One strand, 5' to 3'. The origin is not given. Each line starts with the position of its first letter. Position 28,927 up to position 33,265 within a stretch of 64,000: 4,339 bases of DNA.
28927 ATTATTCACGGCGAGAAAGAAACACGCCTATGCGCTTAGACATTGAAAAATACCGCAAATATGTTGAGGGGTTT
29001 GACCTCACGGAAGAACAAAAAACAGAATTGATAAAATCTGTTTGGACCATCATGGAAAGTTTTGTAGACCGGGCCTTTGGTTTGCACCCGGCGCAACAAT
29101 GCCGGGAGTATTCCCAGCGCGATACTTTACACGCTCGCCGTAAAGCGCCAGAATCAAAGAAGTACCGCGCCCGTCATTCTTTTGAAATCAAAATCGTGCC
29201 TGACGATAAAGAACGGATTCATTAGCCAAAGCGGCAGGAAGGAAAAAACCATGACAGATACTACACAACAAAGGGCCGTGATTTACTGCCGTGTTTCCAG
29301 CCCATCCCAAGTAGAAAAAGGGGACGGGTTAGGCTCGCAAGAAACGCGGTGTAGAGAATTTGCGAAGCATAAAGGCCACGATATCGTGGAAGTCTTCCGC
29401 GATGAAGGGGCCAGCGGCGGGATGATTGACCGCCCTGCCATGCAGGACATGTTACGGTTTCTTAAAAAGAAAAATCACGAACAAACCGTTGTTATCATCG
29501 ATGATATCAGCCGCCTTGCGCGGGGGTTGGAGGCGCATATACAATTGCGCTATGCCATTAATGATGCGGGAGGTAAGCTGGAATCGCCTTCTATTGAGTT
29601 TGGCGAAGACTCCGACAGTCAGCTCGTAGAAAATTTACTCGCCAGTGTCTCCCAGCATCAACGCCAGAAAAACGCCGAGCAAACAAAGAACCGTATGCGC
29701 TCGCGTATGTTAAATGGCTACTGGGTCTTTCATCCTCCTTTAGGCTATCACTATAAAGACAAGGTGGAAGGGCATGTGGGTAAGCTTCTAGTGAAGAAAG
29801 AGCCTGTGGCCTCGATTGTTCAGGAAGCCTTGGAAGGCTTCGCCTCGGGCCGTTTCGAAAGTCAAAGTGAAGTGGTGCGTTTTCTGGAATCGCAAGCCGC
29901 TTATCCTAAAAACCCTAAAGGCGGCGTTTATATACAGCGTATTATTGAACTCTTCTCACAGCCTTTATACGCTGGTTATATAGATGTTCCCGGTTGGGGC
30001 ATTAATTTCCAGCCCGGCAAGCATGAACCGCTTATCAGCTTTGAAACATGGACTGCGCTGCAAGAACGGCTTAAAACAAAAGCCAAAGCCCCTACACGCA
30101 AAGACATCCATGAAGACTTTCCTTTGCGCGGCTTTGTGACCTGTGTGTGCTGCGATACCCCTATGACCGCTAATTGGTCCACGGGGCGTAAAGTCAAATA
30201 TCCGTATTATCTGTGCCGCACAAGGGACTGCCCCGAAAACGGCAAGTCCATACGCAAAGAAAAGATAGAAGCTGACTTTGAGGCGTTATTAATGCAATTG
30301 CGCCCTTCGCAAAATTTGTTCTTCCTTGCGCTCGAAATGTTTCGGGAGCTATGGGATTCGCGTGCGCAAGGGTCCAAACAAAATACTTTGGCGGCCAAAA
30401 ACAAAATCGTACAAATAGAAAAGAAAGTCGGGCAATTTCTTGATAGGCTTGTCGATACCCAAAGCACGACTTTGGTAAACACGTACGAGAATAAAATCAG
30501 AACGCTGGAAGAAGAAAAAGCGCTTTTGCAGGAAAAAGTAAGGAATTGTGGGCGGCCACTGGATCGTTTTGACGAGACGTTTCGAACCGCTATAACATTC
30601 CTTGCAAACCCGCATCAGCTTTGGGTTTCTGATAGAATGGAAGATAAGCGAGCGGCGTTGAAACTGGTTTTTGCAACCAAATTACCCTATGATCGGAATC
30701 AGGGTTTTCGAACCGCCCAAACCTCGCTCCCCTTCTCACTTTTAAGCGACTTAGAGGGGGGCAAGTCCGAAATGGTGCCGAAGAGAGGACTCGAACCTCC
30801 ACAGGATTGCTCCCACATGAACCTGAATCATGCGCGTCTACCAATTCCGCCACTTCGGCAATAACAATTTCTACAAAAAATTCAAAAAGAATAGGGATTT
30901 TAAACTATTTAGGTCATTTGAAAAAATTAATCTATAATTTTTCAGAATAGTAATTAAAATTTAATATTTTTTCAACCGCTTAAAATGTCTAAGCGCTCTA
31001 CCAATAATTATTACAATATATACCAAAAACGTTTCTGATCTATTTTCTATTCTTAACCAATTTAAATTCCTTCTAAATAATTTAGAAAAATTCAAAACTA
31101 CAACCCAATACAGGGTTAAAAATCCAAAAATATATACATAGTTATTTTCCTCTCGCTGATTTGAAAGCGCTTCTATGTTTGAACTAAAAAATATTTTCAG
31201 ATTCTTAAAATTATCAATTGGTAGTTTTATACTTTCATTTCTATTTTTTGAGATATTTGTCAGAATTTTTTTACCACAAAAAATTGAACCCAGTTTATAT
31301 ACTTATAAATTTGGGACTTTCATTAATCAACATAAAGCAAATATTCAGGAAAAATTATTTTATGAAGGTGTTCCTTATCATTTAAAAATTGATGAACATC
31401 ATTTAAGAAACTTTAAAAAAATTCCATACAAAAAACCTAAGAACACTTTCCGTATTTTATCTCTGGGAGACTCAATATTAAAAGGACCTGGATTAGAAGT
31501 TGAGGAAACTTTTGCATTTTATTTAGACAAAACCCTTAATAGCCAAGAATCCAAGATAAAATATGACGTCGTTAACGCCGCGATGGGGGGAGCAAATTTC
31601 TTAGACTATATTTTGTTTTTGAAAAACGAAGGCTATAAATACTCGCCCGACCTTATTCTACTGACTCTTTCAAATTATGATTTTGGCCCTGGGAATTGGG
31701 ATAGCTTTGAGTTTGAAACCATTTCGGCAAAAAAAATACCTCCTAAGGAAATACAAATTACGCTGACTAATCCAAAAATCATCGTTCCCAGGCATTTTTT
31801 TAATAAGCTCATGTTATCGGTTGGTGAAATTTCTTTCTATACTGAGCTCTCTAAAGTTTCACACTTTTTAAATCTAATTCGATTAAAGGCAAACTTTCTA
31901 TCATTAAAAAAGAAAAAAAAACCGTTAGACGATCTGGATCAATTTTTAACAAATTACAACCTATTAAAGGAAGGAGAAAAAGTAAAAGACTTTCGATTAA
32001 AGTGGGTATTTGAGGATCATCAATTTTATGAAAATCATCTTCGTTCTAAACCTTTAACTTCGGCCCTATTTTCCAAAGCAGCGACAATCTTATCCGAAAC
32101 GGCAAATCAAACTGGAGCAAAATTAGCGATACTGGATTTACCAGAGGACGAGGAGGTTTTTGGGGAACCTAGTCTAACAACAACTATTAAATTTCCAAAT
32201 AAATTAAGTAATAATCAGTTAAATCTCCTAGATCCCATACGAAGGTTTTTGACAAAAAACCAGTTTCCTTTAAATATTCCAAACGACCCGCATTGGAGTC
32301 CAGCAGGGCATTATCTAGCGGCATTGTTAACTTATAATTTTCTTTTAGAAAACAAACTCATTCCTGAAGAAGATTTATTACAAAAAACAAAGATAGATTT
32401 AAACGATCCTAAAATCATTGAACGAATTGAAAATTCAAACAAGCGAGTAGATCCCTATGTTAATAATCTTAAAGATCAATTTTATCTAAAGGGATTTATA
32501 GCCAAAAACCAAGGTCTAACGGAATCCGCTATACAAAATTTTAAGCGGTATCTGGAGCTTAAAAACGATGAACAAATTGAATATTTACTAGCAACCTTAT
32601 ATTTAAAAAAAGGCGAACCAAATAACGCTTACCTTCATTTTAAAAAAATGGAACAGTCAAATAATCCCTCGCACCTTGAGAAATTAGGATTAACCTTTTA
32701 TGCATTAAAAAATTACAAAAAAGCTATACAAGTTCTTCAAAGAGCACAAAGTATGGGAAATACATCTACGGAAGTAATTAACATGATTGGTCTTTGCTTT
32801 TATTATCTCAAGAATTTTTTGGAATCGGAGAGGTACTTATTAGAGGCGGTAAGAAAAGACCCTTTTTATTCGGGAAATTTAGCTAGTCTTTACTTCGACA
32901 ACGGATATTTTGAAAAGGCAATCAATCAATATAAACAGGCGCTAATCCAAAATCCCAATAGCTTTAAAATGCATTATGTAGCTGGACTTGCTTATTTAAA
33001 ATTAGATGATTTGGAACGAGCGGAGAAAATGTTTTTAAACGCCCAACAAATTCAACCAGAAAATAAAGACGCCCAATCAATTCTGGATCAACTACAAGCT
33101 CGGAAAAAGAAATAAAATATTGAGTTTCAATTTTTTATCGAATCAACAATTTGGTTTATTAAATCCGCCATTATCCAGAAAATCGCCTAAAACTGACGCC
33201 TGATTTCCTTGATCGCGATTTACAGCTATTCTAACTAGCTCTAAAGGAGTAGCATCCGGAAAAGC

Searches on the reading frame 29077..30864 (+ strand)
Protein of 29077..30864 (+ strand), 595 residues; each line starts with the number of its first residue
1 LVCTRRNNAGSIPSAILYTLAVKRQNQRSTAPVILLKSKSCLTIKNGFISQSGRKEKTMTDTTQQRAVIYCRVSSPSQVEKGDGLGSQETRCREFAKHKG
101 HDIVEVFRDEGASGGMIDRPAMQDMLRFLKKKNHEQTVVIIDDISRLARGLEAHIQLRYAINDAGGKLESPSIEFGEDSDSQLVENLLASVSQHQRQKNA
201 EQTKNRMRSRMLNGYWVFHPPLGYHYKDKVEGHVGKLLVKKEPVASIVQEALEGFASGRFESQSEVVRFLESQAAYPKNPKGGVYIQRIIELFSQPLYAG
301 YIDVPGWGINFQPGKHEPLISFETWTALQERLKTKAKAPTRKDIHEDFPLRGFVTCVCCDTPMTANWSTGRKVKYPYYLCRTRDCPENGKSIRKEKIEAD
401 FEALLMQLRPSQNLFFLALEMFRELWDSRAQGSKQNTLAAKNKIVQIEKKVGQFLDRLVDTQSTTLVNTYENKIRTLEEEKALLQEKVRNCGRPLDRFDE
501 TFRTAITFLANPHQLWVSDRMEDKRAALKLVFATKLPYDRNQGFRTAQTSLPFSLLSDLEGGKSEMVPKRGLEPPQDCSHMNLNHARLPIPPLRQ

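Call 7: search_protein_families(library=pfam, proteins=[window:29077-30864:+], max_evalue=0.01)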
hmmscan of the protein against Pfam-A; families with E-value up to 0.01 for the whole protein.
window:29077-30864:+ (595 aa): 3 families
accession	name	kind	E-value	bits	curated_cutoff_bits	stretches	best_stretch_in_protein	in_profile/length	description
PF00239.26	Resolvase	-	9.5e-25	87.8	23.3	1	67-215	1-144/145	Resolvase, N terminal domain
PF13408.12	Zn_ribbon_recom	-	4.5e-09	37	25.3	1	349-404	1-56/58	Recombinase zinc beta ribbon domain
PF07508.19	Recombinase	-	2.2e-05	25.1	21.1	1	245-334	4-101/102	Recombinase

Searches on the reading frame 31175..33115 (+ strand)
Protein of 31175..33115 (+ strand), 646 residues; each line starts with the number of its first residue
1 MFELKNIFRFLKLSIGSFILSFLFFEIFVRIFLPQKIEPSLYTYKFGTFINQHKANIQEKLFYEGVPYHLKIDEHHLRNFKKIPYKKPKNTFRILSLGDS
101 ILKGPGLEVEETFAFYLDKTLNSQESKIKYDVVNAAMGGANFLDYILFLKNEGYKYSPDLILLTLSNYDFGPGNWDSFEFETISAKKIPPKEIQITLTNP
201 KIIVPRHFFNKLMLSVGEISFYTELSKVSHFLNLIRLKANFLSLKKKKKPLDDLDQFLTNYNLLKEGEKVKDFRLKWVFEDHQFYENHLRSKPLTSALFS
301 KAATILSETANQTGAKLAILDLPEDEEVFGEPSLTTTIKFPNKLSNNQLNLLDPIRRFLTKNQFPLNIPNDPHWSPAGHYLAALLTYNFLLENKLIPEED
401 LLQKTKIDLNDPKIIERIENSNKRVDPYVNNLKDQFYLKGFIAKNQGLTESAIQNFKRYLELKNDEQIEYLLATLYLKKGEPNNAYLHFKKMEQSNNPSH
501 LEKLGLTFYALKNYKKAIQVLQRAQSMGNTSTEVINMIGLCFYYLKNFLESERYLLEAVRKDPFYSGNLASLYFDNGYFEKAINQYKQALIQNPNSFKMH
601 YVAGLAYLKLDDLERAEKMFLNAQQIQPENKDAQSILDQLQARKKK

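Call 7: search_protein_families(library=pfam, proteins=[window:31175-33115:+], max_evalue=0.01)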
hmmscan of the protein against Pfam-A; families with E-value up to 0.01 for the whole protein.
window:31175-33115:+ (646 aa): 20 families
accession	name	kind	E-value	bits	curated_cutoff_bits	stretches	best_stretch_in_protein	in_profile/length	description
PF07719.23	TPR_2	-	5.1e-19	67.2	27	1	568-595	6-33/34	Tetratricopeptide repeat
PF00515.34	TPR_1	-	1.5e-16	59.8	27.8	2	568-595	6-33/34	Tetratricopeptide repeat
PF13181.12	TPR_8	-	2.5e-15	55.7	25.7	1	598-630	2-34/34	Tetratricopeptide repeat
PF12895.13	ANAPC3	-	3e-15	56.7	27.2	3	445-523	1-81/82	Anaphase-promoting complex, cyclosome, subunit 3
PF13432.12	TPR_16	-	9.5e-14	52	32.7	1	569-629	3-63/65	Tetratricopeptide repeat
PF13428.12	TPR_14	-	1.9e-11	43.9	23.5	0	569-601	7-39/44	Tetratricopeptide repeat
PF14559.12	TPR_19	-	2.4e-11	44.2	25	1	574-640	2-68/68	Tetratricopeptide repeat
PF13414.12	TPR_11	-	7.9e-08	32.3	26.8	1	572-610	3-41/42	TPR repeat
PF13176.12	TPR_7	-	1.5e-07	31.3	27.9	0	567-592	3-30/36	Tetratricopeptide repeat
PF13424.12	TPR_12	-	8.9e-06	26.3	30.1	0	501-525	48-72/77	Tetratricopeptide repeat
PF23300.3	HEAT_Nup120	-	1.2e-05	25.7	29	0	463-495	23-55/170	Nucleoporin Nup120, HEAT repeats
PF13371.12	TPR_9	-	1.3e-05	25.5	35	0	572-641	4-73/73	Tetratricopeptide repeat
PF13174.12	TPR_6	-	0.00043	21.2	26.3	0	503-524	5-26/33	Tetratricopeptide repeat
PF25064.1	ARM_TT21_5th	-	0.00051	20.8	27.8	0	569-631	7-69/117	TT21 fifth ARM repeats domain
PF20308.4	TPR-S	-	0.00089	20.2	27.6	1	485-597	5-93/102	Tetratricopeptide Repeats-Sensor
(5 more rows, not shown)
